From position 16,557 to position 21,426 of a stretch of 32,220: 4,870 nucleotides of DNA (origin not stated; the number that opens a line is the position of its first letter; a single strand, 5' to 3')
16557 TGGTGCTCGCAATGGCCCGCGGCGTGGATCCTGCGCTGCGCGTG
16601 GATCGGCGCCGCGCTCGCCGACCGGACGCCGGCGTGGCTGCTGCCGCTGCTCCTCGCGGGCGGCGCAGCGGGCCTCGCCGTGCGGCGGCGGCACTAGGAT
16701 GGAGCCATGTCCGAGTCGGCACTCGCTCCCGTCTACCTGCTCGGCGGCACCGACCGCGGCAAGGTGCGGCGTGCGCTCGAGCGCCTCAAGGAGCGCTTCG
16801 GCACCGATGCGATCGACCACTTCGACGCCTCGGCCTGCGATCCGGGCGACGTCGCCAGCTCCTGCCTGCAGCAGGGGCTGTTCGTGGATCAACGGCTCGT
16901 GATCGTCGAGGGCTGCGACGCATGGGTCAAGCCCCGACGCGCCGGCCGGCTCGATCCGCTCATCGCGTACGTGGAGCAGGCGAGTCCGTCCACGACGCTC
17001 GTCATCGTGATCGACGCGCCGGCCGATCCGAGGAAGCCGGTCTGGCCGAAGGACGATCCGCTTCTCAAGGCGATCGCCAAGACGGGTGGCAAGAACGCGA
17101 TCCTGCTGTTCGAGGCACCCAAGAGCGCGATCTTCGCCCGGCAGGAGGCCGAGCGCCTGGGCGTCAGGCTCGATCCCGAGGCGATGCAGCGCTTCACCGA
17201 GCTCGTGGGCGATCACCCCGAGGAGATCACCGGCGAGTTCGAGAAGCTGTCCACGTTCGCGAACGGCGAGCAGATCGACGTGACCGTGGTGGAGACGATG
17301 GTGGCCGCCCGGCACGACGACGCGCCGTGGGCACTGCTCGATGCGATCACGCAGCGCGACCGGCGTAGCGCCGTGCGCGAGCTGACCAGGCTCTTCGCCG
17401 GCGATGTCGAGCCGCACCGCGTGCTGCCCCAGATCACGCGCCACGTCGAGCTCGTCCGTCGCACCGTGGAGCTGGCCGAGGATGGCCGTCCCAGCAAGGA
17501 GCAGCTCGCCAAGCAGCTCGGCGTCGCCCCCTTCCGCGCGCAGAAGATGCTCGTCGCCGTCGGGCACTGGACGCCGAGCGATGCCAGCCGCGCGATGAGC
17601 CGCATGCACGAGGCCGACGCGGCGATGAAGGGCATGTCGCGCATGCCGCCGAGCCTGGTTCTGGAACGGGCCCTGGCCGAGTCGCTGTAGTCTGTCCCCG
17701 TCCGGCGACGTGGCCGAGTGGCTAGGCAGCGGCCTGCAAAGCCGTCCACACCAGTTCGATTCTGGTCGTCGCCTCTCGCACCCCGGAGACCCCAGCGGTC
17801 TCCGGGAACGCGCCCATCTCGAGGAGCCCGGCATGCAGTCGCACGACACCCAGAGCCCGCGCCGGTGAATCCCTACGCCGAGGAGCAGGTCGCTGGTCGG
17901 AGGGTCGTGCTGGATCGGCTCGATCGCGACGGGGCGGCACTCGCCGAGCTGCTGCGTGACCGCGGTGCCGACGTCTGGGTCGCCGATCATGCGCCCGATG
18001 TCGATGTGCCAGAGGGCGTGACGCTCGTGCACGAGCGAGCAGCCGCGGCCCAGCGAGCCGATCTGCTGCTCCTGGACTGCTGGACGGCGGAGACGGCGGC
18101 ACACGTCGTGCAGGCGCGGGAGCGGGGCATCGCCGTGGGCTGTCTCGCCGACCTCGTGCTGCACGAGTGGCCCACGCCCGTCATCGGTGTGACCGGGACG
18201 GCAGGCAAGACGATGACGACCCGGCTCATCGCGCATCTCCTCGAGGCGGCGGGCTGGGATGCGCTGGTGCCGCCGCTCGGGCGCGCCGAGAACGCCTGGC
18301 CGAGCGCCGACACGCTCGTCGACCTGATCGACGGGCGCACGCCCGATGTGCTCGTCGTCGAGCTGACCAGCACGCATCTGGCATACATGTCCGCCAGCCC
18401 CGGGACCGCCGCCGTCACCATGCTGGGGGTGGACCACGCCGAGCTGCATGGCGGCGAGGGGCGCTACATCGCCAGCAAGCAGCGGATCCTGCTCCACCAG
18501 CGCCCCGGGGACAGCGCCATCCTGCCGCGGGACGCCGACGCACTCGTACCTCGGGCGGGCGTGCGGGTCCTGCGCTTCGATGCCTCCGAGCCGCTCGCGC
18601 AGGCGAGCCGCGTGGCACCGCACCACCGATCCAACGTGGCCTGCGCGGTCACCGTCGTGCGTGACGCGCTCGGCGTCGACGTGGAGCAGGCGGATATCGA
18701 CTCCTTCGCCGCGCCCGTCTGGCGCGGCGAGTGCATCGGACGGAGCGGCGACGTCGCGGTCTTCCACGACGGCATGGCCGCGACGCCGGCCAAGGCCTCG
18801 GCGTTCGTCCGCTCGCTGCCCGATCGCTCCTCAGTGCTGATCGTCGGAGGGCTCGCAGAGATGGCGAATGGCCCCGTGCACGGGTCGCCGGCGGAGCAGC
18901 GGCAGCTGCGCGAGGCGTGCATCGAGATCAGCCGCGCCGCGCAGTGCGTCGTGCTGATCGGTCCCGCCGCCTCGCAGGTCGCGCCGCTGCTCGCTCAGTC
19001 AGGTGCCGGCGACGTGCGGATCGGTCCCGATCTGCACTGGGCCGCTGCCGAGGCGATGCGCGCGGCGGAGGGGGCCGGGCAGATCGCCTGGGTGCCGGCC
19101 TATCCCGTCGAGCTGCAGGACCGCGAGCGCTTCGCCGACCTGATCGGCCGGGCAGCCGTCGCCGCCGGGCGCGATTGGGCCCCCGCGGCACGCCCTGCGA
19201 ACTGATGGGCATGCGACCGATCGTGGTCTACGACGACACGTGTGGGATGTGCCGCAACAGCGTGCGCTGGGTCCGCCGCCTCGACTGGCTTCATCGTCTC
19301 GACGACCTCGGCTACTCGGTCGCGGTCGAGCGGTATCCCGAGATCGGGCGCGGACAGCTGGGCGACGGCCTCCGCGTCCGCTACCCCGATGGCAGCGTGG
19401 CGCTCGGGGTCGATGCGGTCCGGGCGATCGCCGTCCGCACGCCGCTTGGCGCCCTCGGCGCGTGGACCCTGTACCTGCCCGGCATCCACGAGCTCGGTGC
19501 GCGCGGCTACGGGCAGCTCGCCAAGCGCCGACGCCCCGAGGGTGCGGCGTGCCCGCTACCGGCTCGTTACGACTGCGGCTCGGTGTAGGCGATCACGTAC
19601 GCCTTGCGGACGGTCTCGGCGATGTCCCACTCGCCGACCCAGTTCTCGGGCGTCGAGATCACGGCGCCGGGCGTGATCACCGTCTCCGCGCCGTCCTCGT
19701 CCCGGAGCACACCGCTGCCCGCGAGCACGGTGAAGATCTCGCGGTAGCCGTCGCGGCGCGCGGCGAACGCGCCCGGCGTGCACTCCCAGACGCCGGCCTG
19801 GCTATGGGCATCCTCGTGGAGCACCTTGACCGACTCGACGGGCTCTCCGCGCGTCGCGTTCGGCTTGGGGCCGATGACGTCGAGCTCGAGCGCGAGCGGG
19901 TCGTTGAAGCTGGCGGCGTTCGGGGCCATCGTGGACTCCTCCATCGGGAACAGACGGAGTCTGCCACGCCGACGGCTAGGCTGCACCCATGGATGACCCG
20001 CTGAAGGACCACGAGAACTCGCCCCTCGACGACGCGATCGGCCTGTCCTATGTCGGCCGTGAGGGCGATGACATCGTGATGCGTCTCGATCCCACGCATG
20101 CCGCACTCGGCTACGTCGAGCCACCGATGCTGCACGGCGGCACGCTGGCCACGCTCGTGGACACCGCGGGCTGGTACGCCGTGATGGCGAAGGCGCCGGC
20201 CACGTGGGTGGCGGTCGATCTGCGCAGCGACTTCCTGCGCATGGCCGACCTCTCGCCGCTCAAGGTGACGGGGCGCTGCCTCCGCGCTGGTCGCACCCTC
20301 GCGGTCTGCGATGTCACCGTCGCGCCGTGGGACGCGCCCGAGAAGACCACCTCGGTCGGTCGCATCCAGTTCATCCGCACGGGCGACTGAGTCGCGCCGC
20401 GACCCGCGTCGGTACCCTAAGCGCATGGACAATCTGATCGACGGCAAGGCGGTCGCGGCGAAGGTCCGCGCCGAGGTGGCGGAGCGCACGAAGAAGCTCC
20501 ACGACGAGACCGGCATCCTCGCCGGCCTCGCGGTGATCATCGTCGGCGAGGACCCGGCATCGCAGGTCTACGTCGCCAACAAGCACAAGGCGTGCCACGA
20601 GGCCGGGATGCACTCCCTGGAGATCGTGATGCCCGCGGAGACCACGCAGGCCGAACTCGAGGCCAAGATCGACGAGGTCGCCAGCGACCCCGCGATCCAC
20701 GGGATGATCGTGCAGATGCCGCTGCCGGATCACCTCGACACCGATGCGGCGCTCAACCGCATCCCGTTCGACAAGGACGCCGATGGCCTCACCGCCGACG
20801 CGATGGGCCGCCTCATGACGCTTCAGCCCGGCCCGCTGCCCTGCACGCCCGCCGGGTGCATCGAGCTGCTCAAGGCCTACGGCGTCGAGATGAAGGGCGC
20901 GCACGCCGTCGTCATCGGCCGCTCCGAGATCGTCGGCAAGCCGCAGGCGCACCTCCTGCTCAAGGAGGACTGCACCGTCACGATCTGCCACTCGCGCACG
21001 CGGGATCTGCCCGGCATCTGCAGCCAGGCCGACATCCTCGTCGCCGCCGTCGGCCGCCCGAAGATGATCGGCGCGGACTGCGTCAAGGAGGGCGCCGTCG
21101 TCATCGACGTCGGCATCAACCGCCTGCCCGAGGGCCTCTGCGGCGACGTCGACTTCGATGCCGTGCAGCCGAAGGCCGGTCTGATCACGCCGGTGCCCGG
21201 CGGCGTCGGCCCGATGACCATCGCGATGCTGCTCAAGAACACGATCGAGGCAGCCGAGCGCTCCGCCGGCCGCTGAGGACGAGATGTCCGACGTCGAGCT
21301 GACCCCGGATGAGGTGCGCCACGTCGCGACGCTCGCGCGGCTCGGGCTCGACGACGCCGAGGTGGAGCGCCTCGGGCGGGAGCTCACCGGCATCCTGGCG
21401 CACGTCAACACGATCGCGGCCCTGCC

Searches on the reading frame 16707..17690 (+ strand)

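Call 40: search_protein_families(library=pfam, proteins=[window:16707-17690:+], max_evalue=0.0001)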
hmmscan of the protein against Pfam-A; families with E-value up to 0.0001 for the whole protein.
window:16707-17690:+ (327 aa): 1 family
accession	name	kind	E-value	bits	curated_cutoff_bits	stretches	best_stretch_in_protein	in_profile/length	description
PF21694.2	DNA_pol3_delta_C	-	6.8e-13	49.1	27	1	209-323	6-118/121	DNA polymerase III delta subunit, C-terminal domain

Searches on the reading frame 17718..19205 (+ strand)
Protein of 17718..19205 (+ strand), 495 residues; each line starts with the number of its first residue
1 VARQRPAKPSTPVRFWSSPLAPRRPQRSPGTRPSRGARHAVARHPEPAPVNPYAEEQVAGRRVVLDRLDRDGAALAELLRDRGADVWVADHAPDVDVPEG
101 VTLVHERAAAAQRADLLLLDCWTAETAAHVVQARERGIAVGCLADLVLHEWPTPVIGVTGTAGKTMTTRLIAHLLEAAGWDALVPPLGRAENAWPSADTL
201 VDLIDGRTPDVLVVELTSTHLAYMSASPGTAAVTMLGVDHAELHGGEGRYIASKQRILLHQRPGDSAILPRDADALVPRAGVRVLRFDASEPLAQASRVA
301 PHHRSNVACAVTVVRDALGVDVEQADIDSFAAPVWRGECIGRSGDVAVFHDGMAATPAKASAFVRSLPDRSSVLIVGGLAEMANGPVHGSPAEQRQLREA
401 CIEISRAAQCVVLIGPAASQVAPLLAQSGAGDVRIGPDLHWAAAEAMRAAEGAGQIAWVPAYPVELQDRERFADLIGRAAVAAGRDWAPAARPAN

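Call 40: search_protein_families(library=pfam, proteins=[window:17718-19205:+], max_evalue=0.0001)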
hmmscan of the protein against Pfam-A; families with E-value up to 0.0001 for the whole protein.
window:17718-19205:+ (495 aa): 1 family
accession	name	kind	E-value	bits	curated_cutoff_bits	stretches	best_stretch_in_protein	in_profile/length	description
PF08245.18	Mur_ligase_M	-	4e-14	53.5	24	1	158-305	1-165/200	Mur ligase middle domain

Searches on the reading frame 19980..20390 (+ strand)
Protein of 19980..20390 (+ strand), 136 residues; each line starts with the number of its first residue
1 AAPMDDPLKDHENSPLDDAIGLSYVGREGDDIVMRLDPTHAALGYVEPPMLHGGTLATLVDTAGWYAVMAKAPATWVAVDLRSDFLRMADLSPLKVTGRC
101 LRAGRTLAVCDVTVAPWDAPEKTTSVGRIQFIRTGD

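Call 73: search_protein_families(library=pfam, proteins=[window:19980-20390:+], max_evalue=0.001)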
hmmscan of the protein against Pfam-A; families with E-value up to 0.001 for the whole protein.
window:19980-20390:+ (136 aa): 2 families
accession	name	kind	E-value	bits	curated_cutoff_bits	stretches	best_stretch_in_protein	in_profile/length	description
PF03061.28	4HBT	-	1.5e-13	51.3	20.6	1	51-114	4-70/79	Thioesterase superfamily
PF13622.12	4HBT_3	-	0.00014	22.5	24.3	1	51-115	11-70/83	Acyl-CoA thioesterase N-terminal domain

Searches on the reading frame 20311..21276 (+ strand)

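Call 40: search_protein_families(library=pfam, proteins=[window:20311-21276:+], max_evalue=0.0001)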
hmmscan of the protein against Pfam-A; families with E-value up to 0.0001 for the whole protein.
window:20311-21276:+ (321 aa): 2 families
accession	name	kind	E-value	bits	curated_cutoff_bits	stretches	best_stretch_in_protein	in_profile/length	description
PF02882.25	THF_DHG_CYH_C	-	4.1e-68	228.2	27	1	165-318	5-159/160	Tetrahydrofolate dehydrogenase/cyclohydrolase, NAD(P)-binding domain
PF00763.28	THF_DHG_CYH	-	3.5e-38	130.8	32.8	1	43-158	1-115/115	Tetrahydrofolate dehydrogenase/cyclohydrolase, catalytic domain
